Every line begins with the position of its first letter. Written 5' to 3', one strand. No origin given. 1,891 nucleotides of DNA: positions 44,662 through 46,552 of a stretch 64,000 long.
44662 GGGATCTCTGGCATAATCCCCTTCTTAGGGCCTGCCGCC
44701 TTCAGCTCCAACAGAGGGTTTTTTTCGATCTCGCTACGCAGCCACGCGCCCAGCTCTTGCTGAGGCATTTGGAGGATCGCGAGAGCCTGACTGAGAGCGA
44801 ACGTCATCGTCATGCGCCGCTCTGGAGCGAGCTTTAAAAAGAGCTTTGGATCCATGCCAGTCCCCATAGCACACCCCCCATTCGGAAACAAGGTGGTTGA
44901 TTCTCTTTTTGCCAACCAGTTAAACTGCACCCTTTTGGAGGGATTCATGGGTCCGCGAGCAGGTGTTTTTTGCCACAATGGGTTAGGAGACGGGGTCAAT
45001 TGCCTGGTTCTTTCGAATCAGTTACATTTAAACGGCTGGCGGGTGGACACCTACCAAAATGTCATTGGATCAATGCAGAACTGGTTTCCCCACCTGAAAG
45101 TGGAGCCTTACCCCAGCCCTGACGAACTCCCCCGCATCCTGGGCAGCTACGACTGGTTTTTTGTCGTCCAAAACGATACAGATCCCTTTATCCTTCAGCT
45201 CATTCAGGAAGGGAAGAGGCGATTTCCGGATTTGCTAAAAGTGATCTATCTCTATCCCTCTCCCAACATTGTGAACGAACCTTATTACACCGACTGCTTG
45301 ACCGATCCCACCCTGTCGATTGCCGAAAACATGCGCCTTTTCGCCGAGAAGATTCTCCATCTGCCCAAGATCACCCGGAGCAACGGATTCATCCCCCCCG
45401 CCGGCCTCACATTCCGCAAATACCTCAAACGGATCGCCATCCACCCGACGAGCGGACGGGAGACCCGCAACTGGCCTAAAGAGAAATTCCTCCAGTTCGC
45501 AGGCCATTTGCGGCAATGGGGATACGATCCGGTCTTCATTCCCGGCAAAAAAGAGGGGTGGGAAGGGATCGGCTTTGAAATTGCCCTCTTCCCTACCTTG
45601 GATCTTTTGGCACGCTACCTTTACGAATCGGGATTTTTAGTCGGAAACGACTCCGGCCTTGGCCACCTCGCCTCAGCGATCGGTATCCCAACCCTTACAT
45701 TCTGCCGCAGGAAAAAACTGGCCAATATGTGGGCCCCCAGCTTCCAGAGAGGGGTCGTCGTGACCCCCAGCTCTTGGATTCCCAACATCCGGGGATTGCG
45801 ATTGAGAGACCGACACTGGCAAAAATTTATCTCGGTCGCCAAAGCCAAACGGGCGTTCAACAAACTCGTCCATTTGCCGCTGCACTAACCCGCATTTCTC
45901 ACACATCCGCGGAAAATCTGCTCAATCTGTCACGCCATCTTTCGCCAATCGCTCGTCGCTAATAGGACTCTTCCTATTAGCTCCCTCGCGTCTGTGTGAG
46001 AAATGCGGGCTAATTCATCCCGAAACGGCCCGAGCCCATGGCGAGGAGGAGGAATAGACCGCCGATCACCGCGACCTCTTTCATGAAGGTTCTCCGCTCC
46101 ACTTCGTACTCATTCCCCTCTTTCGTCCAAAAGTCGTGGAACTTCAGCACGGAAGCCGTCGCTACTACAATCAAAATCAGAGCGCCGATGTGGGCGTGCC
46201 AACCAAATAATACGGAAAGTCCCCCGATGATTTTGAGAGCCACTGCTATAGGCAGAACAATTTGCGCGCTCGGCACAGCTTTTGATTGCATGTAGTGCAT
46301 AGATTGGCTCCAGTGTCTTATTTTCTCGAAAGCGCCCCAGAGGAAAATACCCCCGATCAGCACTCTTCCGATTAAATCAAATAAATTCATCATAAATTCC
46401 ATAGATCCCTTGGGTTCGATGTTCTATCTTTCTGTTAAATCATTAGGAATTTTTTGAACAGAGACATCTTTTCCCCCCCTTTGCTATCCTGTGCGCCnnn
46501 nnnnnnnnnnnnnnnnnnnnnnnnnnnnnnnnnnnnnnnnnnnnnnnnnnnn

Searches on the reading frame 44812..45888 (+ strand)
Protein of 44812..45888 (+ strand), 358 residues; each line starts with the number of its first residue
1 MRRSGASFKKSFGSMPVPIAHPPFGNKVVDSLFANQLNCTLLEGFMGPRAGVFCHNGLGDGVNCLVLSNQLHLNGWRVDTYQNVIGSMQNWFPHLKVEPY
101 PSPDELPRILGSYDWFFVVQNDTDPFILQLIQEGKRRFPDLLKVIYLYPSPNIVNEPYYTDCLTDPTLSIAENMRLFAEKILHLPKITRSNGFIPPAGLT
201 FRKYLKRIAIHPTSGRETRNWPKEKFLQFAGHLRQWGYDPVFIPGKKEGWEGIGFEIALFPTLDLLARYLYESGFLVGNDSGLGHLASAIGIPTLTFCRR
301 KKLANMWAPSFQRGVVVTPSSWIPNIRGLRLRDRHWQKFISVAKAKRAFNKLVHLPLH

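Call 11: search_protein_families(library=pfam, proteins=[window:44812-45888:+])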
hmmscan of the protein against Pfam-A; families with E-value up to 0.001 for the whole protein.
window:44812-45888:+ (358 aa): 1 family
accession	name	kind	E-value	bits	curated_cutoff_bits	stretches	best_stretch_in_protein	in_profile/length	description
PF01075.23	Glyco_transf_9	-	1.9e-08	34.4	22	1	206-296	106-207/247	Glycosyltransferase family 9 (heptosyltransferase)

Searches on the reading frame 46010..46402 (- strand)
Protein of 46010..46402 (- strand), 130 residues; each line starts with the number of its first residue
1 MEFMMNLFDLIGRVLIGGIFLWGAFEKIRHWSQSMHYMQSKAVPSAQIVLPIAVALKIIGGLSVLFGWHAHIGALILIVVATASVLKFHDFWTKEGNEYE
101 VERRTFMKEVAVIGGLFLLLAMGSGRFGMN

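Call 11: search_protein_families(library=pfam, proteins=[window:46010-46402:-])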
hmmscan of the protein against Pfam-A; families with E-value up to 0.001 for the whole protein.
window:46010-46402:- (130 aa): 4 families
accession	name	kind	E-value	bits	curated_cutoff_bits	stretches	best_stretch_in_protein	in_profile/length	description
PF07681.17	DoxX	-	5e-11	43.5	23.6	1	9-89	2-84/85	DoxX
PF02077.20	SURF4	-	1.2e-09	38.6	27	1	54-129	180-260/267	SURF4 family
PF05514.17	HR_lesion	-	1.1e-07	32.6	22.6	1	47-122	63-138/138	HR-like lesion-inducing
PF07291.16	MauE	-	1.9e-05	25.4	27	1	5-82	1-81/128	Methylamine utilisation protein MauE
